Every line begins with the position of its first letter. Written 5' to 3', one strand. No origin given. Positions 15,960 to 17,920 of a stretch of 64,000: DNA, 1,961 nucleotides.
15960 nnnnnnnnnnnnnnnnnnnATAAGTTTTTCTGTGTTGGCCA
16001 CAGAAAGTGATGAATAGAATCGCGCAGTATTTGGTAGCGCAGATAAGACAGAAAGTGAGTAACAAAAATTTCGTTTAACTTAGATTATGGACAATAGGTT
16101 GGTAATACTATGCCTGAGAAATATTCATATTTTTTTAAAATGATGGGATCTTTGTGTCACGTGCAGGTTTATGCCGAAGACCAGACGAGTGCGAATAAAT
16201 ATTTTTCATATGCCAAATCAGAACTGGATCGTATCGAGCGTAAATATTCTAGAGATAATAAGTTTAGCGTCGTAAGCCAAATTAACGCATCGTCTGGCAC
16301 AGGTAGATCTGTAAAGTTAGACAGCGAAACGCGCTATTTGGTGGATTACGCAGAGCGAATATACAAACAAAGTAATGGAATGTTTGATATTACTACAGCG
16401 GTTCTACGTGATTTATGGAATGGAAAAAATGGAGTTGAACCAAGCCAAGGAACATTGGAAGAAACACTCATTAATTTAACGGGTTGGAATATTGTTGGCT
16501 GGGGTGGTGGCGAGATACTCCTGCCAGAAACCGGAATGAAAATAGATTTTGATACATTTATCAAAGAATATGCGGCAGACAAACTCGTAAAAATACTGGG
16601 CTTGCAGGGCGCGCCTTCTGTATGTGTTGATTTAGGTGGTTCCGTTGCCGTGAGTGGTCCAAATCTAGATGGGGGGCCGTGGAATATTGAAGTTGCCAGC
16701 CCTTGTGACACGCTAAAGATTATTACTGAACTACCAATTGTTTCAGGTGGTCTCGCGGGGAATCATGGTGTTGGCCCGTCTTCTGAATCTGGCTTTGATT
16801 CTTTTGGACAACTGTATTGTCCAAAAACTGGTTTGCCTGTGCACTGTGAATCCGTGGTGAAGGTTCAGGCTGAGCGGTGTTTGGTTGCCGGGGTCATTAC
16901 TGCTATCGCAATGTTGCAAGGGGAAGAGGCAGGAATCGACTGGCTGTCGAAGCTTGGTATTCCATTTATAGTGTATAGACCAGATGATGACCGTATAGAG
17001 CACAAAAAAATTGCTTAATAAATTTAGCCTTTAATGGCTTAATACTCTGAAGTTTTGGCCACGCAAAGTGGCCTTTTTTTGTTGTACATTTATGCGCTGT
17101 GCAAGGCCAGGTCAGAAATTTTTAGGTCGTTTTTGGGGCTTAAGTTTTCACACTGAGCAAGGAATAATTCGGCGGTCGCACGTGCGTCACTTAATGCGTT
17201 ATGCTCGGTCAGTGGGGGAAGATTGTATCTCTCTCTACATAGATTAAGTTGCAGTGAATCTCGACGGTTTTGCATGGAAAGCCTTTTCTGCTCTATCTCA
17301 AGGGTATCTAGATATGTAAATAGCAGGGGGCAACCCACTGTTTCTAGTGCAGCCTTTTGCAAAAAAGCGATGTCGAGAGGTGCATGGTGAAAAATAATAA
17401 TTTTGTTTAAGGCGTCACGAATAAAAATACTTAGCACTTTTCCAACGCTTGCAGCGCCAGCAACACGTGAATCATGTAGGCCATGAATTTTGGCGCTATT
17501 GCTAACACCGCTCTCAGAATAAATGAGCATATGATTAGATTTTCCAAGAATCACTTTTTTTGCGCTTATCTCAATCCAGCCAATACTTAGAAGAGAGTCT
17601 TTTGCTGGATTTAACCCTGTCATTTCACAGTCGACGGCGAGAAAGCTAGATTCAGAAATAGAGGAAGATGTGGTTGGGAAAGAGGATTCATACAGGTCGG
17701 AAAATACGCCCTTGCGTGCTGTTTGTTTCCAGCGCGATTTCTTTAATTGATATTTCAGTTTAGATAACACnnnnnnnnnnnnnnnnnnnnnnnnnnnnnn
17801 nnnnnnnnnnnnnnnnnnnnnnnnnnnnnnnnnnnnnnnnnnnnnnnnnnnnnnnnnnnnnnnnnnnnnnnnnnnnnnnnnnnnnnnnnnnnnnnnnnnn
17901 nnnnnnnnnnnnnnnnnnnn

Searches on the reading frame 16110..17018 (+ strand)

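Call 63: search_protein_families(library=pfam, proteins=[window:16110-17018:+], max_evalue=0.001)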
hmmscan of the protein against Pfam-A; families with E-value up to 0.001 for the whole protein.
window:16110-17018:+ (302 aa): 1 family
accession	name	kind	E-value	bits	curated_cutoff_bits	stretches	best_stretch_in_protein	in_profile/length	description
PF02424.20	ApbE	-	1.7e-40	139.7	25.6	1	12-282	1-258/266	ApbE family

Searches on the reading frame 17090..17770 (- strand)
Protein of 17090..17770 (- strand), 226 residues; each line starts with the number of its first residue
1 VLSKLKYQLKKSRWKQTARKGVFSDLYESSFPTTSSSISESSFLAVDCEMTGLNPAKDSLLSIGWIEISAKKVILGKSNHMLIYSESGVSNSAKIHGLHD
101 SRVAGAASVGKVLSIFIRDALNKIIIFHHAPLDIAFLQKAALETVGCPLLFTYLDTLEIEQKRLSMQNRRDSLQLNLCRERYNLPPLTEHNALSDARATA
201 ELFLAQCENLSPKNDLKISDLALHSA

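Call 63: search_protein_families(library=pfam, proteins=[window:17090-17770:-], max_evalue=0.001)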
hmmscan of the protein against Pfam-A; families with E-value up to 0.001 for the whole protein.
window:17090-17770:- (226 aa): 3 families
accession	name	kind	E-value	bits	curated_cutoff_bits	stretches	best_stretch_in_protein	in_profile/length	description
PF00929.31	RNase_T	-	1.6e-17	65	24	1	45-203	2-164/164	Exonuclease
PF04857.26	CAF1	-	9.7e-06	25.5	24.2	1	28-56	7-35/320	CAF1 family ribonuclease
PF21762.3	DEDDh_C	-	0.00015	22.4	27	1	118-204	103-186/188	DNA polymerase III subunit epsilon-like, C-terminal domain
